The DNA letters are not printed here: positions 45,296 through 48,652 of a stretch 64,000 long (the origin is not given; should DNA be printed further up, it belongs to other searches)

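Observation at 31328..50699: About 19-kb co-directional redox mega-cluster: RelE-like / HdrD-like / three giant HdrA / two MvhD / MetV-MetF / Tat-FdhAB / a third MvhD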

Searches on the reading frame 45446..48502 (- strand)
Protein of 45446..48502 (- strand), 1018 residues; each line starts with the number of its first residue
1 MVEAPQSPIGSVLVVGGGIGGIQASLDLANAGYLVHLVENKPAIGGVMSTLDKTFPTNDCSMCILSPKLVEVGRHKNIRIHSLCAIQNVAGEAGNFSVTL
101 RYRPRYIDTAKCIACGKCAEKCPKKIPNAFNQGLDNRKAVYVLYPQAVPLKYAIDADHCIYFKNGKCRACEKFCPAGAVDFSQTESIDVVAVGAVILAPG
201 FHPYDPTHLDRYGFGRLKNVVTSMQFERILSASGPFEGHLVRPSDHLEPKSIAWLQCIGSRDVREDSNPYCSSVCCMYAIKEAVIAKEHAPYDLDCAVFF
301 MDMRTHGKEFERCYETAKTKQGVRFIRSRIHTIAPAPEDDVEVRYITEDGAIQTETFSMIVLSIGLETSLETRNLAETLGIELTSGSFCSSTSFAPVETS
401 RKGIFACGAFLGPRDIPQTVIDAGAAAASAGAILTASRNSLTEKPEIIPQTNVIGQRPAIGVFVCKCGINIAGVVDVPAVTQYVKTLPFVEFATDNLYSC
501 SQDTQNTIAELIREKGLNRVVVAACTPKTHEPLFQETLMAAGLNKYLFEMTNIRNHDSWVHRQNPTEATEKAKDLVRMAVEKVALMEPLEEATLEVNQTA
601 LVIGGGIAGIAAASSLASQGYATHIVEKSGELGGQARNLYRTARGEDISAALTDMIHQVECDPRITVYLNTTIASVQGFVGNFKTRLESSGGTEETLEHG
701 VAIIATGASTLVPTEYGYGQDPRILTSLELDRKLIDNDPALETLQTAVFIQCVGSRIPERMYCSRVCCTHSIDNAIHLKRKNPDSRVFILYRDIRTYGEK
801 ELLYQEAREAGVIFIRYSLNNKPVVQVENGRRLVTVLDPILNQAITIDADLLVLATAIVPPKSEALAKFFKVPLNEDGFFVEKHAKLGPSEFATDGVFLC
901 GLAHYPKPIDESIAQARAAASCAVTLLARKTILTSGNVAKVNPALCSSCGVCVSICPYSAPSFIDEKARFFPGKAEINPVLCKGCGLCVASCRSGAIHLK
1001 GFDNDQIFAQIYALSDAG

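Call 4: search_protein_families(library=pfam, proteins=[window:45446-48502:-])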
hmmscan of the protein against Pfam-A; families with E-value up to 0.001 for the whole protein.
window:45446-48502:- (1018 aa): 21 families
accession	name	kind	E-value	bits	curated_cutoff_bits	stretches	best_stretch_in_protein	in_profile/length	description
PF07992.20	Pyr_redox_2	-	5.3e-27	95.4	26.1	3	601-718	4-119/291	Pyridine nucleotide-disulphide oxidoreductase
PF00037.32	Fer4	-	3e-16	58.9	21.1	3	106-124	2-20/24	4Fe-4S binding domain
PF12831.13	FAD_oxidored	-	9.1e-15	55.3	27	2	601-637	3-39/416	FAD dependent oxidoreductase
PF13450.12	NAD_binding_8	-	4.3e-14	53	21.9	2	602-638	1-37/68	NAD(P)-binding Rossmann-like domain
PF12838.12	Fer4_7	-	1.6e-10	41.8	27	2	946-996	2-52/52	4Fe-4S dicluster domain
PF00890.30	FAD_binding_2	-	6.7e-10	39.2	20.4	1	600-636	2-38/414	FAD binding domain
PF12837.12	Fer4_6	-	1.5e-08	34.6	25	1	975-997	2-24/24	4Fe-4S binding domain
PF13187.11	Fer4_9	-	2.1e-07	31.3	27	1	946-997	2-52/52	4Fe-4S dicluster domain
PF01134.28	GIDA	-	2.5e-07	30.6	22.1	0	601-664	3-43/391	Glucose inhibited division protein A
PF01266.30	DAO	-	6.4e-07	29.6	27.9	0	601-635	3-38/353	FAD dependent oxidoreductase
PF00070.33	Pyr_redox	-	1.2e-06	29.4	22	0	11-45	1-35/82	Pyridine nucleotide-disulphide oxidoreductase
PF13237.11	Fer4_10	-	6.7e-06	26.4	25.5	1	941-992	4-52/53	4Fe-4S dicluster domain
PF13484.11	Fer4_16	-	1.3e-05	26.3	30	0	111-176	1-65/66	4Fe-4S double cluster binding domain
PF12797.12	Fer4_2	-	2.2e-05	24.6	24.5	0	105-123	3-21/22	4Fe-4S binding domain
PF13738.12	Pyr_redox_3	-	6.7e-05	22.7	30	0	601-639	1-39/305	Pyridine nucleotide-disulphide oxidoreductase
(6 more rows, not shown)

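Call 8: search_protein_families(library=ncbifam, proteins=[window:45446-48502:-], max_evalue=0.00001)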
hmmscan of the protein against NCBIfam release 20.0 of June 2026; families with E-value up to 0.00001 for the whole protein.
window:45446-48502:- (1018 aa): 50 families (the best 25 are shown)
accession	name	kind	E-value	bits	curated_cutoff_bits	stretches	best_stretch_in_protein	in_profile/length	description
NF040770.1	hetero_SS_HdrA2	exception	2.4e-285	948.6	1100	3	11-437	141-563/777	CoB-CoM heterodisulfide reductase HdrA2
NF041778.1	hetero_SS_HdrA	equivalog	2.1e-224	746.8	1400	3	11-448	144-584/771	ferredoxin:CoB-CoM heterodisulfide reductase subunit HdrA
NF041891.1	hdrA_Methbact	equivalog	8.9e-205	682.2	1300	3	11-431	135-553/762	ferredoxin:CoB-CoM heterodisulfide reductase subunit HdrA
TIGR03467.1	HpnE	equivalog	5.2e-14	52.4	283.05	1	601-645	2-46/430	hydroxysqualene dehydroxylase HpnE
NF041087.1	bile_acid_BaiCD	equivalog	8.8e-14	50.5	825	1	596-674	379-456/642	bile acid Fe-S flavoenzyme BaiCD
NF009410.0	PRK12771.1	subfamily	3.1e-13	49.2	516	0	592-637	133-178/566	NAD(P)-binding protein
NF045637.1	carotdesatCrtDProt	equivalog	5.9e-13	48.2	580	1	12-53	1-42/485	1-hydroxycarotenoid 3,4-desaturase CrtD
NF005560.0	PRK07233.1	equivalog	1.3e-12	47.3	252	1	601-637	4-40/435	hypothetical protein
TIGR03996.1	mycofact_OYE_1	hypoth_equivalog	1.3e-12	47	627.9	1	586-672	361-444/633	mycofactocin system FadH/OYE family oxidoreductase 1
NF058655.1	CrtID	equivalog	2e-12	46.7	640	1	601-641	2-42/478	bifunctional phytoene desaturase/3,4-desaturase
TIGR02734.1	crtI_fam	subfamily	3e-12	46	238.1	1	600-639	1-40/504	phytoene desaturase family protein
TIGR02733.1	desat_CrtD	equivalog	9.2e-12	44.4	549.7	0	599-648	3-52/492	C-3',4' desaturase CrtD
NF045599.1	bili_reduct_long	exception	2.2e-11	42.7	750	1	597-674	381-457/641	bilirubin reductase, long form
TIGR03997.1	mycofact_OYE_2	equivalog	8.5e-11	40.9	793.15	0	589-660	373-442/645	mycofactocin system FadH/OYE family oxidoreductase 2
NF004943.0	PRK06292.2-1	equivalog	1.1e-10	41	432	0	594-748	167-301/456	dihydrolipoyl dehydrogenase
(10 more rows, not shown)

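Call 34: find_homologous_proteins(query=window:45446-48502:-, max_evalue=1e-50)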
Query window:45446-48502:- (1018 aa): 8000 proteins with E <= 1e-50 among 8000 candidates; the best 120 are listed.
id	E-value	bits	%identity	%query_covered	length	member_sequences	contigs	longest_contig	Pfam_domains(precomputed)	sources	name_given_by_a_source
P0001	0.0e+0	2331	100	100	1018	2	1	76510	PF13450.13,PF07992.21,PF12837.13,PF00070.34,PF13484.12,PF12838.13,PF01134.29,PF12831.14,PF01266.31,PF00890.31,PF00037.33,PF13237.12,PF13187.12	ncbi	ncbi:MAG: FAD-dependent oxidoreductase [Thermodesulfobacteriota bacterium]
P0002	0.0e+0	2163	92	100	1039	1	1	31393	PF13450.13,PF07992.21,PF12837.13,PF00070.34,PF13484.12,PF12838.13,PF01134.29,PF12831.14,PF01266.31,PF12797.13,PF00890.31,PF00037.33,PF13738.13,PF13237.12,PF13187.12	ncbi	-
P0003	0.0e+0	2079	88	98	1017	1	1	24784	PF13450.13,PF07992.21,PF12837.13,PF00070.34,PF13484.12,PF12838.13,PF01134.29,PF12831.14,PF01266.31,PF12797.13,PF00890.31,PF00037.33,PF13738.13,PF13237.12,PF13187.12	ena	-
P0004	0.0e+0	1862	87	90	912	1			PF01266.31,PF13450.13,PF00890.31,PF07992.21,PF12837.13,PF00037.33,PF12838.13,PF13237.12,PF13187.12,PF12831.14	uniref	uniref:CoB--CoM heterodisulfide reductase iron-sulfur subunit A family protein n=1 Tax=Desulfatirhab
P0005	0.0e+0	1592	73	92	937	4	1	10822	PF01266.31,PF13450.13,PF07992.21,PF12837.13,PF00037.33,PF13484.12,PF12838.13,PF13237.12,PF13187.12,PF12831.14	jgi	-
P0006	0.0e+0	1523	69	92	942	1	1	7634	PF13450.13,PF07992.21,PF12837.13,PF13484.12,PF12838.13,PF12831.14,PF01266.31,PF00890.31,PF00037.33,PF13738.13,PF13237.12,PF13187.12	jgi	-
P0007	0.0e+0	1510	67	92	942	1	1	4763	PF14697.12,PF01266.31,PF13450.13,PF07992.21,PF12837.13,PF00037.33,PF13484.12,PF12838.13,PF13454.13,PF13187.12,PF12831.14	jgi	jgi:heterodisulfide reductase subunit A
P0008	0.0e+0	1498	67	92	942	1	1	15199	PF13450.13,PF07992.21,PF12837.13,PF00070.34,PF13484.12,PF12838.13,PF12831.14,PF01266.31,PF00037.33,PF13738.13,PF13237.12,PF13187.12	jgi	jgi:heterodisulfide reductase subunit A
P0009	0.0e+0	1496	68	92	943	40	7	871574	PF01266.31,PF12797.13,PF13450.13,PF07992.21,PF12837.13,PF00037.33,PF13484.12,PF12838.13,PF13237.12,PF13187.12,PF12831.14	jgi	jgi:heterodisulfide reductase subunit A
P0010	0.0e+0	1493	68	92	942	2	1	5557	PF01266.31,PF13450.13,PF00890.31,PF07992.21,PF12837.13,PF00037.33,PF13738.13,PF13484.12,PF12838.13,PF13187.12,PF12831.14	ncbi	-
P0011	0.0e+0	1493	68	93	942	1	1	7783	PF14697.12,PF13450.13,PF07992.21,PF00070.34,PF13484.12,PF12838.13,PF12831.14,PF01266.31,PF01593.31,PF00037.33,PF13237.12,PF13187.12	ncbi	-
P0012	0.0e+0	1492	67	92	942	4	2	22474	PF13450.13,PF07992.21,PF12837.13,PF13484.12,PF12838.13,PF12831.14,PF01266.31,PF12797.13,PF00890.31,PF00037.33,PF13738.13,PF13237.12,PF13187.12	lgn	-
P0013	0.0e+0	1491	67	93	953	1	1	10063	PF01266.31,PF13450.13,PF00890.31,PF07992.21,PF12837.13,PF00037.33,PF13484.12,PF12838.13,PF13454.13,PF13187.12,PF12831.14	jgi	jgi:heterodisulfide reductase subunit A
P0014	0.0e+0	1491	67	92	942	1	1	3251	PF01266.31,PF13450.13,PF07992.21,PF12837.13,PF00037.33,PF13738.13,PF13484.12,PF12838.13,PF13187.12,PF12831.14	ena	-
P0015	0.0e+0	1490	63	99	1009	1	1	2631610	PF13450.13,PF07992.21,PF12837.13,PF00070.34,PF03486.21,PF13484.12,PF12838.13,PF12800.13,PF01134.29,PF01494.26,PF12831.14,PF01266.31,PF00890.31,PF00037.33,PF13738.13,PF13237.12,PF13187.12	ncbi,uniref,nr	ncbi:Heterodisulfide reductase, subunit A-like protein [uncultured Desulfobacterium sp.]|uniref:Hete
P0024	0.0e+0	1484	67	92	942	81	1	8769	PF01266.31,PF13450.13,PF07992.21,PF12837.13,PF00037.33,PF13738.13,PF13484.12,PF12838.13,PF13237.12,PF13187.12,PF12831.14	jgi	jgi:heterodisulfide reductase subunit A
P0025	0.0e+0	1484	67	92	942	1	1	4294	PF01266.31,PF13450.13,PF07992.21,PF12837.13,PF00037.33,PF13484.12,PF12838.13,PF13237.12,PF13187.12,PF12831.14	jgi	jgi:heterodisulfide reductase subunit A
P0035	0.0e+0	1479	66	84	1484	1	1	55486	PF13450.13,PF07992.21,PF12837.13,PF00070.34,PF03486.21,PF12838.13,PF01134.29,PF01494.26,PF12831.14,PF01946.24,PF01266.31,PF14691.12,PF00890.31,PF00037.33,PF13738.13,PF01262.28,PF13237.12,PF13187.12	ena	-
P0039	0.0e+0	1476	66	84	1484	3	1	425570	PF13450.13,PF07992.21,PF12837.13,PF00070.34,PF03486.21,PF12838.13,PF01134.29,PF01494.26,PF12831.14,PF01946.24,PF01266.31,PF01593.31,PF14691.12,PF00890.31,PF00037.33,PF13738.13,PF01262.28,PF13237.12,PF13187.12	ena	-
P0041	0.0e+0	1474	66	84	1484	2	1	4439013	PF13450.13,PF07992.21,PF12837.13,PF00070.34,PF03486.21,PF12838.13,PF13454.13,PF01134.29,PF01494.26,PF21799.3,PF12831.14,PF01946.24,PF01266.31,PF01593.31,PF14691.12,PF00890.31,PF00037.33,PF13738.13,PF01262.28,PF13237.12,PF02737.25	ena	-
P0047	0.0e+0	1470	63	98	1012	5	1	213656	PF14697.12,PF13450.13,PF07992.21,PF12837.13,PF00070.34,PF03486.21,PF13484.12,PF12838.13,PF01134.29,PF01494.26,PF12831.14,PF01946.24,PF01266.31,PF12797.13,PF00890.31,PF00037.33,PF13738.13,PF01262.28,PF13237.12,PF13187.12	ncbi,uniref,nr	ncbi:heterodisulfide reductase subunit A [Desulfatibacillum alkenivorans DSM 16219]|uniref:Heterodis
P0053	0.0e+0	1467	66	84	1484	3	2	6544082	PF13450.13,PF07992.21,PF12837.13,PF00070.34,PF03486.21,PF12838.13,PF01134.29,PF01494.26,PF12831.14,PF01946.24,PF01266.31,PF01593.31,PF14691.12,PF00890.31,PF00037.33,PF13738.13,PF01262.28,PF13237.12,PF13187.12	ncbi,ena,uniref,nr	ncbi:FAD-dependent oxidoreductase [uncultured Desulfosarcina sp.]|uniref:FAD-dependent oxidoreductas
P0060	0.0e+0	1465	63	84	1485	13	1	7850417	PF14697.12,PF13241.13,PF13450.13,PF07992.21,PF12837.13,PF00070.34,PF03486.21,PF12838.13,PF13454.13,PF01134.29,PF01494.26,PF12831.14,PF01946.24,PF01266.31,PF01593.31,PF14691.12,PF00890.31,PF00037.33,PF13738.13,PF01262.28,PF13237.12,PF13187.12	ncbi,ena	-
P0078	0.0e+0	1458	63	84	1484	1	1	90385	PF13241.13,PF13450.13,PF07992.21,PF12837.13,PF00070.34,PF03486.21,PF05834.19,PF01266.31,PF14691.12,PF00890.31,PF13738.13,PF13237.12,PF02737.25,PF12838.13,PF13454.13,PF01134.29,PF01494.26,PF12831.14,PF01946.24,PF01593.31,PF12797.13,PF00037.33,PF01262.28,PF13187.12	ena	-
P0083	0.0e+0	1456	65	84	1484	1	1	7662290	PF13450.13,PF07992.21,PF12837.13,PF00070.34,PF03486.21,PF13484.12,PF12838.13,PF01134.29,PF01494.26,PF12831.14,PF01946.24,PF01266.31,PF01593.31,PF14691.12,PF00890.31,PF00037.33,PF13738.13,PF01262.28,PF13237.12,PF13187.12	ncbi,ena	-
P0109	0.0e+0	1449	63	84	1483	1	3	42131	PF13450.13,PF07992.21,PF12837.13,PF00070.34,PF03486.21,PF12838.13,PF13454.13,PF01134.29,PF01494.26,PF12831.14,PF01946.24,PF01266.31,PF01593.31,PF12797.13,PF14691.12,PF00890.31,PF00037.33,PF13738.13,PF01262.28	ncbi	ncbi:heterodisulfide reductase subunit A2 [Candidatus Magnetomoraceae bacterium gMMP-15]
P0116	0.0e+0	1445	64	83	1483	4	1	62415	PF13241.13,PF13450.13,PF07992.21,PF00070.34,PF03486.21,PF12838.13,PF13454.13,PF01134.29,PF01494.26,PF12831.14,PF01946.24,PF01266.31,PF01593.31,PF14691.12,PF00890.31,PF00037.33,PF13738.13,PF01262.28,PF13237.12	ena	-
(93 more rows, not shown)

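Call 35: find_encoding_contigs(protein=P0002, flank=10000, max_places=3)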
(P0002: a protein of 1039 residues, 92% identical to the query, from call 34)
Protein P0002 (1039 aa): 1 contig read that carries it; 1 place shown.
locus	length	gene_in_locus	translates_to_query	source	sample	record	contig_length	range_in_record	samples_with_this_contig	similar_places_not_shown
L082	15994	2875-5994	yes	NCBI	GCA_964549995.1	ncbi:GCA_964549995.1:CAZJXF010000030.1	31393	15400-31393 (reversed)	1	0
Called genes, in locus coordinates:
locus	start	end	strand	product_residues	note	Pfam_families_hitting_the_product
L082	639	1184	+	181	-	-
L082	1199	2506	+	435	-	PF13183:Fer4_8, PF13187:Fer4_9 (weak), PF13534:Fer4_17 (weak), PF02754:CCG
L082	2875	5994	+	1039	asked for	PF12831:FAD_oxidored (weak), PF00037:Fer4 (weak), PF12838:Fer4_7 (weak), PF07992:Pyr_redox_2, PF00890:FAD_binding_2 (weak), PF07992:Pyr_redox_2, PF12831:FAD_oxidored (weak), PF13450:NAD_binding_8, +10 more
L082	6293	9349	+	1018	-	PF12831:FAD_oxidored (weak), PF00037:Fer4 (weak), PF07992:Pyr_redox_2 (weak), PF07992:Pyr_redox_2, PF12831:FAD_oxidored, PF12838:Fer4_7, PF13187:Fer4_9, PF14697:Fer4_21, +16 more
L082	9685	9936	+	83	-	-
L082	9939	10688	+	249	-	PF02662:FlpD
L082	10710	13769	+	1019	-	PF12831:FAD_oxidored (weak), PF00037:Fer4 (weak), PF07992:Pyr_redox_2, PF12831:FAD_oxidored, PF12838:Fer4_7 (weak), PF13187:Fer4_9 (weak), PF13237:Fer4_10 (weak), PF14697:Fer4_21 (weak), +13 more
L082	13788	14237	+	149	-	PF02662:FlpD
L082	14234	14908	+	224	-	PF12225:DUF5981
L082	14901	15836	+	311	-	PF02219:MTHFR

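Call 36: find_encoding_contigs(protein=P0003, flank=10000, max_places=3)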
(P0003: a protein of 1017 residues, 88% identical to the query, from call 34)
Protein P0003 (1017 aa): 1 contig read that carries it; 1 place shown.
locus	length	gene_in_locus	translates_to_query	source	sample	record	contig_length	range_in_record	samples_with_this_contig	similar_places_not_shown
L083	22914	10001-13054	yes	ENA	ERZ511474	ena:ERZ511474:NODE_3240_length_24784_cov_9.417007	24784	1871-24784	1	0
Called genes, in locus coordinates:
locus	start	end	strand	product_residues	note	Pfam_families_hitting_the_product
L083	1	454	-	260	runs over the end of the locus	PF00378:ECH_1, PF16113:ECH_2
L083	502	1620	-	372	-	PF02771:Acyl-CoA_dh_N, PF02770:Acyl-CoA_dh_M, PF00441:Acyl-CoA_dh_1, PF08028:Acyl-CoA_dh_2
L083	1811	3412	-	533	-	PF01590:GAF, PF13185:GAF_2, PF08668:HDOD (weak), PF13487:HD_5, PF01966:HD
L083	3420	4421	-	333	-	PF03462:PCRF, PF00472:RF-1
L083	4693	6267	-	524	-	PF20154:LNT_N, PF00795:CN_hydrolase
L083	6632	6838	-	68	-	-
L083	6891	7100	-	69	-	PF18506:RelB-like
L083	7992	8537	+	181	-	-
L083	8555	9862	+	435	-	PF13183:Fer4_8, PF13187:Fer4_9 (weak), PF13534:Fer4_17 (weak), PF02754:CCG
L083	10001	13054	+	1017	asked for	PF07992:Pyr_redox_2 (weak), PF12831:FAD_oxidored (weak), PF00037:Fer4 (weak), PF07992:Pyr_redox_2, PF00890:FAD_binding_2 (weak), PF07992:Pyr_redox_2, PF12831:FAD_oxidored (weak), PF13450:NAD_binding_8 (weak), +10 more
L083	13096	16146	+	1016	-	PF07992:Pyr_redox_2 (weak), PF12831:FAD_oxidored (weak), PF00037:Fer4 (weak), PF07992:Pyr_redox_2, PF12831:FAD_oxidored (weak), PF12838:Fer4_7, PF13187:Fer4_9, PF14697:Fer4_21, +14 more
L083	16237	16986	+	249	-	PF02662:FlpD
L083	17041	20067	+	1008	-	PF00037:Fer4 (weak), PF07992:Pyr_redox_2, PF00070:Pyr_redox (weak), PF07992:Pyr_redox_2, PF12831:FAD_oxidored, PF12838:Fer4_7 (weak), PF13187:Fer4_9 (weak), PF13237:Fer4_10 (weak), +11 more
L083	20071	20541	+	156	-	PF02662:FlpD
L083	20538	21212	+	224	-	PF12225:DUF5981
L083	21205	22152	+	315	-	PF02219:MTHFR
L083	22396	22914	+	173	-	?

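Call 37: find_encoding_contigs(protein=P0009, flank=8000, max_places=3)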
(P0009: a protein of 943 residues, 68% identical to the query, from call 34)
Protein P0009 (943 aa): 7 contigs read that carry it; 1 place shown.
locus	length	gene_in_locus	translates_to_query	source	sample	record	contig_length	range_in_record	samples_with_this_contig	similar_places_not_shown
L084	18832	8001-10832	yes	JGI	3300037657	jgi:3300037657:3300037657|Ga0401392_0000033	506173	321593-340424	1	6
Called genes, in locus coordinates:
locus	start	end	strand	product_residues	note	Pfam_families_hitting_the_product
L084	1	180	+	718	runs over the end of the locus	PF11369:DUF3160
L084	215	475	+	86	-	-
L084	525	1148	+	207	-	-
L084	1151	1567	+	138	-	-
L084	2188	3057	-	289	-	PF13551:HTH_29, PF13565:HTH_32, PF13592:HTH_33, PF13358:DDE_3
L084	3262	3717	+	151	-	PF07238:PilZ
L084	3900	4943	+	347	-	PF08902:DUF1848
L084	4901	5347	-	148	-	-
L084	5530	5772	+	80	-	-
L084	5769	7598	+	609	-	PF13175:AAA_15 (weak), PF13476:AAA_23 (faint), PF13514:AAA_27 (weak), PF13304:AAA_21 (faint), PF02463:SMC_N (weak)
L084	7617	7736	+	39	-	-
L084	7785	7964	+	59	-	PF00890:FAD_binding_2 (weak), PF01266:DAO (weak), PF07992:Pyr_redox_2 (weak), PF12831:FAD_oxidored, PF13450:NAD_binding_8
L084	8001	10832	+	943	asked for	PF00037:Fer4 (weak), PF12797:Fer4_2 (faint), PF12838:Fer4_7 (weak), PF07992:Pyr_redox_2, PF12831:FAD_oxidored, PF13450:NAD_binding_8, PF12838:Fer4_7, PF13187:Fer4_9 (weak), +4 more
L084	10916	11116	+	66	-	PF02662:FlpD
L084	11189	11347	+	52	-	PF02662:FlpD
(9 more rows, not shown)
